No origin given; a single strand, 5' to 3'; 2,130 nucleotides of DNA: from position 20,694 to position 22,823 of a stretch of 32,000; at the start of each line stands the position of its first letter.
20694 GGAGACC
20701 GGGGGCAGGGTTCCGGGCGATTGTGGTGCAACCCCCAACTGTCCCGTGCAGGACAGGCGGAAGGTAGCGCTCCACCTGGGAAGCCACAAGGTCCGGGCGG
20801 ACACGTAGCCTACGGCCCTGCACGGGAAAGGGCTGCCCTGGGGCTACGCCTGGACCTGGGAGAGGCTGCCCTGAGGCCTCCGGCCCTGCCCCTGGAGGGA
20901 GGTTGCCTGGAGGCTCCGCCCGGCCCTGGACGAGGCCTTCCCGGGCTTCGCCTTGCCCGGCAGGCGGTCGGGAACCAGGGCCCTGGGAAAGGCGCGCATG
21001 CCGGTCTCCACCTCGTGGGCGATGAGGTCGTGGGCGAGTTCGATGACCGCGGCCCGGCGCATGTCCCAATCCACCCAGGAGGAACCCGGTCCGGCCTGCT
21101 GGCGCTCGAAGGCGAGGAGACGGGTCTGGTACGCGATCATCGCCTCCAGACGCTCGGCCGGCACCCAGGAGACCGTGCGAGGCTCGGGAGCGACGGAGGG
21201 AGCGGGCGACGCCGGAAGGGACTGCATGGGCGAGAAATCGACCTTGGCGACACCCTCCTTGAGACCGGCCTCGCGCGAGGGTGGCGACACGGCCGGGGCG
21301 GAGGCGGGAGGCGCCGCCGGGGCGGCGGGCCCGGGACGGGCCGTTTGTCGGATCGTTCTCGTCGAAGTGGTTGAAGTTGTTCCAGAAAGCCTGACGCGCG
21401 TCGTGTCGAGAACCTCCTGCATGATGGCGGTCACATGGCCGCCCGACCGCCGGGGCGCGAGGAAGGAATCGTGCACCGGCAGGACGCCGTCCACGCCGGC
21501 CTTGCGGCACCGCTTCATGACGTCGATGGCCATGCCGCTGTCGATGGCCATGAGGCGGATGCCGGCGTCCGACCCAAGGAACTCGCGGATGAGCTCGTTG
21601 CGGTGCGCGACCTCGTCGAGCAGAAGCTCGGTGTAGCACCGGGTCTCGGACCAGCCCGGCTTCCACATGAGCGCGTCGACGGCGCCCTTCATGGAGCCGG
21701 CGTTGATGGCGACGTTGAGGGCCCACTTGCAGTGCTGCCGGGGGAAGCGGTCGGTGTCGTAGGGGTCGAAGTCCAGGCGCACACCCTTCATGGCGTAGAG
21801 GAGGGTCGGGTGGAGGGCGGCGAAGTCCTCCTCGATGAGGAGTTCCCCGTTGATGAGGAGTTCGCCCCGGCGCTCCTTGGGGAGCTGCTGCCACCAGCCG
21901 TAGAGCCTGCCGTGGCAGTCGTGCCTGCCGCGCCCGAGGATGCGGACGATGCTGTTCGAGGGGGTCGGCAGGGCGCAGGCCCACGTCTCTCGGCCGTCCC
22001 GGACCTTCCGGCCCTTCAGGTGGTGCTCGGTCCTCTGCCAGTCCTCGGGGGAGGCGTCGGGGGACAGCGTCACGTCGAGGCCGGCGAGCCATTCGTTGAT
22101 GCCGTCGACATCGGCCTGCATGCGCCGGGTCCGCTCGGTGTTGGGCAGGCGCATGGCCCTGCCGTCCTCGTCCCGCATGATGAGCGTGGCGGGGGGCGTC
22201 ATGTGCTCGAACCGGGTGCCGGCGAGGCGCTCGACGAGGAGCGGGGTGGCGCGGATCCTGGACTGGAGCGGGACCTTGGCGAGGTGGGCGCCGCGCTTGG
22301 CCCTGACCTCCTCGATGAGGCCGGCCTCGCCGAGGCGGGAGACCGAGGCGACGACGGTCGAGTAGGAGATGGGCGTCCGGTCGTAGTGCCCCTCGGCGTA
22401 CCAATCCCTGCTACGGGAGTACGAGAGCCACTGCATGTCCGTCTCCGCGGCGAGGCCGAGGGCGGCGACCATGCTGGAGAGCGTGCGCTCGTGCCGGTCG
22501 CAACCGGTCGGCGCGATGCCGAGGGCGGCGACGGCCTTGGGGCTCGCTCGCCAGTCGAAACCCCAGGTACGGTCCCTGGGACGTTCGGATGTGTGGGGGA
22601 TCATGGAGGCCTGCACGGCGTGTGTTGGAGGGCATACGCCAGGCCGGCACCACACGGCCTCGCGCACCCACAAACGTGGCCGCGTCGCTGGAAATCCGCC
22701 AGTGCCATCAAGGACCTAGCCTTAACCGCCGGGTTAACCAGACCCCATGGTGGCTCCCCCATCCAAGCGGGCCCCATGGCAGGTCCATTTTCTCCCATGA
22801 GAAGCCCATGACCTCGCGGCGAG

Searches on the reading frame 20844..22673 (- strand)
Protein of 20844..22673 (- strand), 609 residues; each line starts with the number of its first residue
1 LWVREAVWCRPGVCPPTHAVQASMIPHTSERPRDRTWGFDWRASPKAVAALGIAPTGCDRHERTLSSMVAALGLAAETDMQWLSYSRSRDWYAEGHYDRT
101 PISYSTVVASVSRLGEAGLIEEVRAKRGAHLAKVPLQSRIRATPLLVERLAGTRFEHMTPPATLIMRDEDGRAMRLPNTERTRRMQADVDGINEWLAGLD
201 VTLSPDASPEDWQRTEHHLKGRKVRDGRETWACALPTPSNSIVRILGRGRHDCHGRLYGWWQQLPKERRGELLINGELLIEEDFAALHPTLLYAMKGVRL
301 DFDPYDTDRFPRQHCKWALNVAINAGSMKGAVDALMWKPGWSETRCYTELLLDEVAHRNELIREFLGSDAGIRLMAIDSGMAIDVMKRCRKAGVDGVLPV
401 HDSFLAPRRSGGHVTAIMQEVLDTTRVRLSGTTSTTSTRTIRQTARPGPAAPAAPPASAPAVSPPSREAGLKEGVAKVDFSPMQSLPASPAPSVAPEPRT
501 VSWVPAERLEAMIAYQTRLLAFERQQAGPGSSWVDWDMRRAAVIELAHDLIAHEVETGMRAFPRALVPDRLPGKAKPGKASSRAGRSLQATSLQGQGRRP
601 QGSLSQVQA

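Call 7: search_protein_families(library=pfam, max_evalue=0.1, proteins=[window:20844-22673:-])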
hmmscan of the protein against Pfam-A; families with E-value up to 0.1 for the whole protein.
window:20844-22673:- (609 aa): 0 families

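Call 8: search_protein_families(library=phrogs, max_evalue=0.01, proteins=[window:20844-22673:-])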
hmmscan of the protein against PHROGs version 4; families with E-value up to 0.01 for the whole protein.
window:20844-22673:- (609 aa): 1 family
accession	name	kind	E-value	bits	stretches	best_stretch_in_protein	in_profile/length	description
phrog_4756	-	unknown function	1.5e-27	97.8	1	252-420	228-422/440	-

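Call 18: find_homologous_proteins(query=window:20844-22673:-, max_evalue=0.001)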
Query window:20844-22673:- (609 aa): 85 proteins with E <= 0.001 among 8000 candidates.
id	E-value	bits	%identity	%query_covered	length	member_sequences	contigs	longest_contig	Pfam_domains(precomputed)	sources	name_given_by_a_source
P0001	0.0e+0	1333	100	96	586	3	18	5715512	-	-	-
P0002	0.0e+0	1173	89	96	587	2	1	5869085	-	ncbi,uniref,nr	ncbi:hypothetical protein OKC48_07540 [Methylorubrum extorquens]|uniref:hypothetical protein n=1 Tax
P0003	0.0e+0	1163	88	96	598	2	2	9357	-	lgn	-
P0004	0.0e+0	1154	88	96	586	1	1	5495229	-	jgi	jgi:hypothetical protein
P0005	4.4e-275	932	77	91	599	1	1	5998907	-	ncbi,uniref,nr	ncbi:hypothetical protein [Methylorubrum extorquens]|uniref:DNA-directed RNA polymerase n=1 Tax=Meth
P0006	9.4e-197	673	61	81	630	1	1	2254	-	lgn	-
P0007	2.3e-190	652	55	93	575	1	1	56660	-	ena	-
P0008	2.2e-181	623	53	96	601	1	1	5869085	-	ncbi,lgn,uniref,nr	ncbi:hypothetical protein OKC48_06930 [Methylorubrum extorquens]|uniref:hypothetical protein n=1 Tax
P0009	1.5e-171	590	53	95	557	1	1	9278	-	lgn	-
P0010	1.2e-163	564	52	89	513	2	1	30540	-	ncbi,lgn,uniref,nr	ncbi:hypothetical protein [Methylobacterium sp. Leaf85]|uniref:hypothetical protein n=1 Tax=Methylob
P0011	4.2e-162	559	50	95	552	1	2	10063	-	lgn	-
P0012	3.8e-161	556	51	90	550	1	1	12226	-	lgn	-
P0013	3.3e-153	530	57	70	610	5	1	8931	-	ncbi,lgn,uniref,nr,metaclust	ncbi:hypothetical protein [Methylorubrum extorquens]|uniref:Uncharacterized protein n=1 Tax=Methylor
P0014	4.5e-149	516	50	84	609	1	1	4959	-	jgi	jgi:hypothetical protein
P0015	7.2e-148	512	56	69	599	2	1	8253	-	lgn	-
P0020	7.3e-135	469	48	83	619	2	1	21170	-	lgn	-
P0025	3.6e-115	404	46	82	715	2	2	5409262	-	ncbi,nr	ncbi:hypothetical protein GU700_24405 [Methylobacterium sp. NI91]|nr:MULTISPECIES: hypothetical prot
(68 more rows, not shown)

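Call 21: find_related_loci(query=A1, collection=genome_contigs, flank=5000)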
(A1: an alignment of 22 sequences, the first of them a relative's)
Query A1 (586 aa) in genome_contigs; peptide patterns used: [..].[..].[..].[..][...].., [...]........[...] (x = any residue, [..] = any of these).
247 stretches matched a pattern; 208 encode a relative of the query (tblastn E <= 1e-3); the best 80 are kept; 80 distinct loci.
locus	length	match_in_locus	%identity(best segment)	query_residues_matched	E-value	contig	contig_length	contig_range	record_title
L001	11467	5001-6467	46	11-492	9e-114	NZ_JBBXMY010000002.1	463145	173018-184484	Methylobacterium litchii strain SD21 NODE_2_length_463145_cov_53.725656, whole genome shotgun sequence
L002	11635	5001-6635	43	1-537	5e-112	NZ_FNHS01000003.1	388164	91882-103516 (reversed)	Methylobacterium phyllostachyos strain BL47, whole genome shotgun sequence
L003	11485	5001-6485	44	8-480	1e-111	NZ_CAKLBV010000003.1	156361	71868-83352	Methylobacterium sp. Leaf118, whole genome shotgun sequence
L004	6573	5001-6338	46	12-442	2e-111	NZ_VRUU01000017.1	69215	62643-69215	Methylobacterium sp. WL119 NODE_17_length_69215_cov_15.2137_WL119_spades, whole genome shotgun sequence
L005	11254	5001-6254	47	12-421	2e-112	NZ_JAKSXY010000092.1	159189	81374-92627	Methylobacterium sp. J-068 k141_1518, whole genome shotgun sequence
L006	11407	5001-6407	43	7-457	8e-108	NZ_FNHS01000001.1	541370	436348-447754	Methylobacterium phyllostachyos strain BL47, whole genome shotgun sequence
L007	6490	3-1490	46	16-502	1e-109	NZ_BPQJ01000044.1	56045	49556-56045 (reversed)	Methylobacterium frigidaeris strain JCM 32048 entry44, whole genome shotgun sequence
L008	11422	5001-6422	44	11-477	6e-106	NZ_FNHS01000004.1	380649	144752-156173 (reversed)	Methylobacterium phyllostachyos strain BL47, whole genome shotgun sequence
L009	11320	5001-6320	45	8-432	3e-102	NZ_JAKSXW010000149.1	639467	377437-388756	Methylobacterium sp. J-076 k141_6196, whole genome shotgun sequence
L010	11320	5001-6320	45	8-432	3e-102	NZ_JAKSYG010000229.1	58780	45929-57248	Methylobacterium sp. E-005 k141_9575, whole genome shotgun sequence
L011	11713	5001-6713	38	1-586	3e-99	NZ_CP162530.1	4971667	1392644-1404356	Methylobacterium bullatum strain LMG 24788 chromosome, complete genome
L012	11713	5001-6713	38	1-586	3e-99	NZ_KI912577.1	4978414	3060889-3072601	Methylobacterium sp. 10 K368DRAFT_scaffold00001.1, whole genome shotgun sequence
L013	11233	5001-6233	45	7-416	5e-99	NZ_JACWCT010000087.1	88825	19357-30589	Methylobacterium ajmalii strain IF7SW-B2 scaffold127_cov44275_read145, whole genome shotgun sequence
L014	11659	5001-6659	38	16-586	9e-95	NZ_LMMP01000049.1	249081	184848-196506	Methylobacterium sp. Leaf91 contig_6, whole genome shotgun sequence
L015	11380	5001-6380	42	1-441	4e-93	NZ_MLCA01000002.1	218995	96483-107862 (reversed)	Methylobacterium oryzae strain TC3-10 Scaffold_2, whole genome shotgun sequence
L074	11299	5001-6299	27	8-460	3e-25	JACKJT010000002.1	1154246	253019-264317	MAG: Hoeflea sp. isolate HK-STAS-PROT-46 HK-STAS-PROT-46_2, whole genome shotgun sequence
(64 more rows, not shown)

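Call 22: find_encoding_contigs(protein=P0005, flank=6000, max_places=3)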
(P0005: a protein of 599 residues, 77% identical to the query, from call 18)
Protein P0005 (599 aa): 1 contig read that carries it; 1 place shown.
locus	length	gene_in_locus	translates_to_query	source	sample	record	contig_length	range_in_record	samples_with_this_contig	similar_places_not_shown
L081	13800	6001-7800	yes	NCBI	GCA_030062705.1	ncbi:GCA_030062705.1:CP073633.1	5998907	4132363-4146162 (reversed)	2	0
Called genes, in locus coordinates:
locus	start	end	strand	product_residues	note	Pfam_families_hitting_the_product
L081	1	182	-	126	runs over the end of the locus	PF00072:Response_reg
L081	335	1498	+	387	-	PF13426:PAS_9, PF07536:HWE_HK, PF07568:HisKA_2, PF13581:HATPase_c_2, PF02518:HATPase_c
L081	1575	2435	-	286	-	PF08379:Bact_transglu_N (faint), PF01841:Transglut_core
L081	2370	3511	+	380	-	PF01527:HTH_Tnp_1, PF13276:HTH_21, PF00665:rve, PF24764:rva_4 (weak), PF13683:rve_3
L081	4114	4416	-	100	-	-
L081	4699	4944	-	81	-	-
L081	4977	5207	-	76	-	-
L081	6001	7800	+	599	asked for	-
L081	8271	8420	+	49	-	-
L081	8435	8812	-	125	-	PF13560:HTH_31, PF01381:HTH_3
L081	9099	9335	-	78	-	-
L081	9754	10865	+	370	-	PF01527:HTH_Tnp_1, PF13384:HTH_23 (weak), PF13518:HTH_28 (faint), PF13276:HTH_21 (faint), PF00665:rve, PF13683:rve_3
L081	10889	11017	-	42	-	-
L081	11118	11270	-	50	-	-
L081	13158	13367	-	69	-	-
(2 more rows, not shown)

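Call 23: find_encoding_contigs(protein=P0002, flank=6000, max_places=3)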
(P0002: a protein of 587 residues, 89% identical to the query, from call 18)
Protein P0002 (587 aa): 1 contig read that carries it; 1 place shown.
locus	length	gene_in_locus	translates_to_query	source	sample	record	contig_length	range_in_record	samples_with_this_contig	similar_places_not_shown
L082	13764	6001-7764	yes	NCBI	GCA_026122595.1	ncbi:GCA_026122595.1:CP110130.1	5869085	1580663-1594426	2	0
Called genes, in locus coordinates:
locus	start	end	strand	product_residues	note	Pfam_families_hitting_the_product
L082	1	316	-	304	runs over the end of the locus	PF02498:Bro-N, PF03374:ANT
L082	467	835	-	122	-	-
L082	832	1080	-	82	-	-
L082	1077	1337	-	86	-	-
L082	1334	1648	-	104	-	-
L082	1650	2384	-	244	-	-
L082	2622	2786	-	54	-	-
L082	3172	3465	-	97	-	-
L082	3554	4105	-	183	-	PF00959:Phage_lysozyme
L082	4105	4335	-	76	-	PF25612:DUF7940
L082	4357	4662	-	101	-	-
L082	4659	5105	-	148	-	-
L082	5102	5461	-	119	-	-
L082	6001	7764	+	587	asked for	-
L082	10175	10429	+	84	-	-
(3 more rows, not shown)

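Call 27: find_encoding_contigs(protein=P0001, flank=6000, max_places=8)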
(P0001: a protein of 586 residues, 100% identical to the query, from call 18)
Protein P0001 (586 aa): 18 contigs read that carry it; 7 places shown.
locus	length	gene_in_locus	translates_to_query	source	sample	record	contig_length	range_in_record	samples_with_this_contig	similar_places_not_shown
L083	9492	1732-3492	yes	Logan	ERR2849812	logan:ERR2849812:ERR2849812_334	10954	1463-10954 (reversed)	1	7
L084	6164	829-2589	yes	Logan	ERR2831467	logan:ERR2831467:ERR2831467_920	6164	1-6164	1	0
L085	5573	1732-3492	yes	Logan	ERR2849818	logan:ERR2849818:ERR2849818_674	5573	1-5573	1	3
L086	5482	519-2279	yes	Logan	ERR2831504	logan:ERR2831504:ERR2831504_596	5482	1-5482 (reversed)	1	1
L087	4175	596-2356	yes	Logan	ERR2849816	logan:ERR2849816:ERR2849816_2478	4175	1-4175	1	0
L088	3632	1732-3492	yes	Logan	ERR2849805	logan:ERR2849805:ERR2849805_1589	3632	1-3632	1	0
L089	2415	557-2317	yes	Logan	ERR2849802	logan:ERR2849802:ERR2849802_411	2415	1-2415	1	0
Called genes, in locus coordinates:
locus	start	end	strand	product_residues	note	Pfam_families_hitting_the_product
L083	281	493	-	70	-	-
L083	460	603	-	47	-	-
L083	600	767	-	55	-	-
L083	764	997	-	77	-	-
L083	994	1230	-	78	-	-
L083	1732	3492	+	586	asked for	-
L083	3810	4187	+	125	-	-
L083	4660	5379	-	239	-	-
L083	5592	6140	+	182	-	-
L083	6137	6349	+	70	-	-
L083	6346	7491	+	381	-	-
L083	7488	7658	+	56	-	-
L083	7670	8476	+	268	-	-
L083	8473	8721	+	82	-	-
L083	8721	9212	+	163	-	-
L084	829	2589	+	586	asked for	-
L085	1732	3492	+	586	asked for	-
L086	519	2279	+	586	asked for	-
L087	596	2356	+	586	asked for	-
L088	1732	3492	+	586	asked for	-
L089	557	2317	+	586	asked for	-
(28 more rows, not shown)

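Call 30: search_solved_structures(query=A1, max_evalue=10, show_alignments=2)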
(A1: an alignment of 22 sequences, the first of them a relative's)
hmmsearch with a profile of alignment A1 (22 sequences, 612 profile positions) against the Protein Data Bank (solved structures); distinct sequences matched with E-value up to 10: 1.
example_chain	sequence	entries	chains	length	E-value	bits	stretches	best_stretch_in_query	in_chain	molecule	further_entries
7q5q_B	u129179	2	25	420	1.3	11.2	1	428-510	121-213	Dihydrolipoyllysine-residue succinyltransferase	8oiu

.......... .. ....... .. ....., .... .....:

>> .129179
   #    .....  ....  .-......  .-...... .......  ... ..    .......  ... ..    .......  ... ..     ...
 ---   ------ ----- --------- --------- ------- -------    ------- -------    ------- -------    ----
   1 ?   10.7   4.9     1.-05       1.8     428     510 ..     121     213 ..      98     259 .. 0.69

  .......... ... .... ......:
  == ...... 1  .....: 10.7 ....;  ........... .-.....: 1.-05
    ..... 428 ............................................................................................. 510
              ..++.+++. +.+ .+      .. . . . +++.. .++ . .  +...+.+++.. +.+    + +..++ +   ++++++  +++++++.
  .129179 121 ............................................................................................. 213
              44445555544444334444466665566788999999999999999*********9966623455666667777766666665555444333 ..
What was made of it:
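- On Family-A DNA polymerase / T7-like RNA polymerase (the neighbouring protein): However, no Pfam or PDB sequence hit was found (calls 7 and 30), the motif spacing is much shorter, and the motif-B tyrosine is replaced by N301.
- Tried and rejected: A PDB sequence search with the polymerase-like profile found nothing meaningful (call 30).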

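Call 47: find_encoding_contigs(protein=P0020, flank=10000, max_places=3)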
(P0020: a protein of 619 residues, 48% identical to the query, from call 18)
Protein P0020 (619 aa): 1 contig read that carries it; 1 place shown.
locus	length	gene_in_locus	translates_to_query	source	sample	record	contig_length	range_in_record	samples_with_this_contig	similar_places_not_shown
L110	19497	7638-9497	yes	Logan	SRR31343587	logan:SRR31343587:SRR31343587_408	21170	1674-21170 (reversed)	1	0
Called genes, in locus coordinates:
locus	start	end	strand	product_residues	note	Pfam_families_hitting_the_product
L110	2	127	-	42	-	?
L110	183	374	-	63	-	-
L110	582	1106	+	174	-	-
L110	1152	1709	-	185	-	-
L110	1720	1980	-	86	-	-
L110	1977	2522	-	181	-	-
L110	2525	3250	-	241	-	-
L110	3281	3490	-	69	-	-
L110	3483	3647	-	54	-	-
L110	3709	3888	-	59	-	-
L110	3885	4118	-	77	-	-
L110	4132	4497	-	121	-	-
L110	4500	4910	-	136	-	-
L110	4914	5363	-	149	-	PF00959:Phage_lysozyme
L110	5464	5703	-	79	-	-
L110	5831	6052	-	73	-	-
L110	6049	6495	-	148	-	-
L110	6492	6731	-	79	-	-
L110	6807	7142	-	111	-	-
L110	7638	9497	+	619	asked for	-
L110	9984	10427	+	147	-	-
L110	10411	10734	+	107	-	-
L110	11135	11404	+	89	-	-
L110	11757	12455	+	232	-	PF01471:PG_binding_1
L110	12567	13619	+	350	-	-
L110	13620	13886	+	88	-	-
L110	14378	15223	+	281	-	PF13020:NOV_C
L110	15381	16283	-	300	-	PF02086:MethyltransfD12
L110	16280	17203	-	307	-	-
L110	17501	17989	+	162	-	-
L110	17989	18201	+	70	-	-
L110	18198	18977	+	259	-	-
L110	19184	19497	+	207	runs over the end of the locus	-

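Call 48: find_encoding_contigs(protein=P0008, flank=10000, max_places=2)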
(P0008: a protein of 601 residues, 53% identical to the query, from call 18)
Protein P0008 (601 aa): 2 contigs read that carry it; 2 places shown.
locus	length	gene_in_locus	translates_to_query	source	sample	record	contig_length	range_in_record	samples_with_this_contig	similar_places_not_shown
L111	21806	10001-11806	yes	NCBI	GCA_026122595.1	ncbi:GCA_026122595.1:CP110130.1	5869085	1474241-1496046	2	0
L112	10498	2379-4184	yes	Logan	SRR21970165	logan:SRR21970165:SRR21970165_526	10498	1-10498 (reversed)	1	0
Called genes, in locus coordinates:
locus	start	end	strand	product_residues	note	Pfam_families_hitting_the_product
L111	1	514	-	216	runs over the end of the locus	-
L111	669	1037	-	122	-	-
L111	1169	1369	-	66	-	-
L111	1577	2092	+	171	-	-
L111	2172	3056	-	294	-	PF09669:Phage_pRha, PF03374:ANT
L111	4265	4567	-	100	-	-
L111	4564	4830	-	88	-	-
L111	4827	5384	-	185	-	PF00196:GerE (faint)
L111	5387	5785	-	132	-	-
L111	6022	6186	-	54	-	-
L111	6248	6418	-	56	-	-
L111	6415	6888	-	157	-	-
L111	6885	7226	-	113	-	-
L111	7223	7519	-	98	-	-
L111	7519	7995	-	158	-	-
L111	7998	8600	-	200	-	PF00959:Phage_lysozyme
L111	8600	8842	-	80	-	PF25612:DUF7940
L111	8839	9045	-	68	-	-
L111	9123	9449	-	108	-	-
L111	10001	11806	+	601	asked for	-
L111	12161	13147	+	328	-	-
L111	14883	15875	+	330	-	PF01734:Patatin, PF12536:DUF3734 (weak)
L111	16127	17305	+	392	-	PF08240:ADH_N, PF00107:ADH_zinc_N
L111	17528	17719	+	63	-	PF11154:DUF2934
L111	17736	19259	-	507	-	PF02743:dCache_1, PF22588:dCache_1_like, PF00990:GGDEF, PF17853:GGDEF_2 (weak)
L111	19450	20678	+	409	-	PF01527:HTH_Tnp_1, PF13276:HTH_21, PF00665:rve, PF13683:rve_3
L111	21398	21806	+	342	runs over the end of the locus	PF01548:DEDD_Tnp_IS110, PF02371:Transposase_20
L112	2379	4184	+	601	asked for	-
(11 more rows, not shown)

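Call 49: find_encoding_contigs(protein=P0025, flank=10000, max_places=2)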
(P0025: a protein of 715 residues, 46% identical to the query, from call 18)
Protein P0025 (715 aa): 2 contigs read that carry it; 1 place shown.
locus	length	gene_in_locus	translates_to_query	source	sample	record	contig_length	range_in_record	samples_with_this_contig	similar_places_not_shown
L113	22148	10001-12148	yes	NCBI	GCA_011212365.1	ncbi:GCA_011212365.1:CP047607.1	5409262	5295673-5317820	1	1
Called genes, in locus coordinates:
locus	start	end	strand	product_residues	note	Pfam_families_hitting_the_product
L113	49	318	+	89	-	-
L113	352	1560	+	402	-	-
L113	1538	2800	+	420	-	-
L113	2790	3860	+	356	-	PF01507:PAPS_reduct, PF11922:DUF3440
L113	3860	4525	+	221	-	PF02195:ParB_N (faint)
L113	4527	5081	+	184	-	-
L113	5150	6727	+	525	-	PF00004:AAA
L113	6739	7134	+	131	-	-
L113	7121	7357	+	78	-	-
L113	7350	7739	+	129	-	PF25735:Phage_L5_gp82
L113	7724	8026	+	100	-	-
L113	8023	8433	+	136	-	-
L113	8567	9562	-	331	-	PF02498:Bro-N, PF03374:ANT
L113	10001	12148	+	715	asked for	-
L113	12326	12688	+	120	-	-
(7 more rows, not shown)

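Call 55: search_protein_families(library=phrogs, max_evalue=0.1, proteins=[L111:12161-13147:+, L110:9984-10427:+, L110:10411-10734:+, L110:16280-17203:-, L110:15381-16283:-])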
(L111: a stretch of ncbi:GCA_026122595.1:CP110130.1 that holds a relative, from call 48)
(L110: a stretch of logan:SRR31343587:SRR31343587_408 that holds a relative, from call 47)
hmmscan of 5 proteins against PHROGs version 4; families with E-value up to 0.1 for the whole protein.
L111:12161-13147:+ (328 aa): 2 families
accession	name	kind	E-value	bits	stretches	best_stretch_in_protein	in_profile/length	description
phrog_1924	-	tail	1.9e-05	25.6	1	34-273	25-234/237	minor tail protein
phrog_16372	-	unknown function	0.097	13.6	0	132-190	46-103/138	-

L110:9984-10427:+ (147 aa): 0 families

L110:10411-10734:+ (107 aa): 0 families

L110:16280-17203:- (307 aa): 0 families

L110:15381-16283:- (300 aa): 5 families
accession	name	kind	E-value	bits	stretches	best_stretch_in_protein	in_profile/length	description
phrog_56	-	other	3.4e-54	186.2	1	7-279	62-335/647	DNA methyltransferase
phrog_1996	-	other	1e-23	84.9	1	132-266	4-140/150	DNA methyltransferase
phrog_23217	-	unknown function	9.2e-12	46.1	1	8-113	5-107/109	-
phrog_13242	-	unknown function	2.7e-08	34.2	1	15-229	34-227/450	-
phrog_26700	-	unknown function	0.0015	18.2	1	6-71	6-71/552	-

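Call 56: search_protein_families(library=pfam, max_evalue=0.1, proteins=[L111:12161-13147:+, L110:9984-10427:+, L110:10411-10734:+, L110:16280-17203:-, L110:17501-17989:+, L110:18198-18977:+])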
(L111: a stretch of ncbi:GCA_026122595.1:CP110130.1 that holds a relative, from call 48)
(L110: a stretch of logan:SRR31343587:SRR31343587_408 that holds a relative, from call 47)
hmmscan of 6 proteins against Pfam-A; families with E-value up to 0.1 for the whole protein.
L111:12161-13147:+ (328 aa): 0 families

L110:9984-10427:+ (147 aa): 0 families

L110:10411-10734:+ (107 aa): 0 families

L110:16280-17203:- (307 aa): 0 families

L110:17501-17989:+ (162 aa): 0 families

L110:18198-18977:+ (259 aa): 1 family
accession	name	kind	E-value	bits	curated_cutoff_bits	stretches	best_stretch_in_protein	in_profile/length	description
PF11809.13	DUF3330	-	0.065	13.7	25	0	18-34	16-32/69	Domain of unknown function (DUF3330)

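Call 62: predict_structure(alignment_id=A1)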
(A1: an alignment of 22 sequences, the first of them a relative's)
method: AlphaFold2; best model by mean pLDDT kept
length: 586 residues; sequences in the alignment: 22
mean_pLDDT: 79.6   pTM: 0.65
mean pLDDT of the five models: 79.6, 77.7, 77.6, 77.6, 76.8
residues with pLDDT >= 90: 337; 70-90: 115; 50-70: 22; < 50: 112
segments of 3 or more residues with pLDDT < 50: 1-8, 107-110, 410-473, 552-586
pLDDT, mean of each block of 10 residues (from residue 1): 34 82 93 90 95 90 84 76 94 95 56 79 94 81 84 88 94 94 94 92 87 92 89 91 93 93 94 93 96 97 95 90 97 97 93 94 96 91 95 97 80 32 36 33 34 33 39 66 95 93 75 92 96 90 87 41 34 34 29
secondary structure, 60 per line:
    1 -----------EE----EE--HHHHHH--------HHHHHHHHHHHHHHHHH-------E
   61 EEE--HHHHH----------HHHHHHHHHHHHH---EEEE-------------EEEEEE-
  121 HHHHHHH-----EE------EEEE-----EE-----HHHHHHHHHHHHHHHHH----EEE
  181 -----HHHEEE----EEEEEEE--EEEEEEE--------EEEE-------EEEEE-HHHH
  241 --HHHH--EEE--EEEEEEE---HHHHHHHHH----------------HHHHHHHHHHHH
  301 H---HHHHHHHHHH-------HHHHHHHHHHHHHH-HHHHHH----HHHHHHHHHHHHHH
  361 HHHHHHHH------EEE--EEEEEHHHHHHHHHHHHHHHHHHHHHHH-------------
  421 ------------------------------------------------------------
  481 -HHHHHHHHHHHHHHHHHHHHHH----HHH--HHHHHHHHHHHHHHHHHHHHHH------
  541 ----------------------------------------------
elements in order: H22-27 H36-52 E60-63 H66-70 H81-93 E97-100 E114-119 H121-127 E141-144 H157-173 E178-180 E189-191 E196-202 E205-211 E220-223 E231-235 H237-240 H243-246 E249-251 E254-260 H264-272 H289-301 H305-314 H322-335 H337-342 H347-368 E375-377 E380-384 H385-407 H482-503 H513-534
